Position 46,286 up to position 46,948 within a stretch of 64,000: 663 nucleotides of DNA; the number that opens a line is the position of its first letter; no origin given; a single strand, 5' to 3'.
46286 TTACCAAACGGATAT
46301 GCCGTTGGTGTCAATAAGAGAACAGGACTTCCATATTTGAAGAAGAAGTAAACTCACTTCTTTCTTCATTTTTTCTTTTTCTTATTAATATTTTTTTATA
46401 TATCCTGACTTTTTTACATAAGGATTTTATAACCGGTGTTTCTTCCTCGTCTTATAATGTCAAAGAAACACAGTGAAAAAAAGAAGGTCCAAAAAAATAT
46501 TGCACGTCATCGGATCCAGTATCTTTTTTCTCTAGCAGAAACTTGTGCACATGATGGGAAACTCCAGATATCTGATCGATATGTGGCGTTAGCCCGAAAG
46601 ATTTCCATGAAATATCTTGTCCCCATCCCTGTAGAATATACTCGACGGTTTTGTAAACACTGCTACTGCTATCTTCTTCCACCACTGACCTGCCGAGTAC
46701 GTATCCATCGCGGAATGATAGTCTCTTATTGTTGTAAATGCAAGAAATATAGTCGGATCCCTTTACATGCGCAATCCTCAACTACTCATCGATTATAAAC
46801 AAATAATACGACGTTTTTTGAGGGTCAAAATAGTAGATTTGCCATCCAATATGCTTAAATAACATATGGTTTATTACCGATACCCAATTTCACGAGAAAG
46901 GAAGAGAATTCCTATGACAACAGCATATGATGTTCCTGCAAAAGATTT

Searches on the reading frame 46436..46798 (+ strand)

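Call 55: search_protein_families(library=pfam, proteins=[window:46436-46798:+], max_evalue=0.000001)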
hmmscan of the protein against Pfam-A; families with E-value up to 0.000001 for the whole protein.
window:46436-46798:+ (120 aa): 1 family
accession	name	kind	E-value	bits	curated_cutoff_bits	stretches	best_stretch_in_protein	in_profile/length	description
PF04032.22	Rpr2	-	2.4e-13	50.6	29.3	1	26-102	1-89/90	RNAse P Rpr2/Rpp21/SNM1 subunit domain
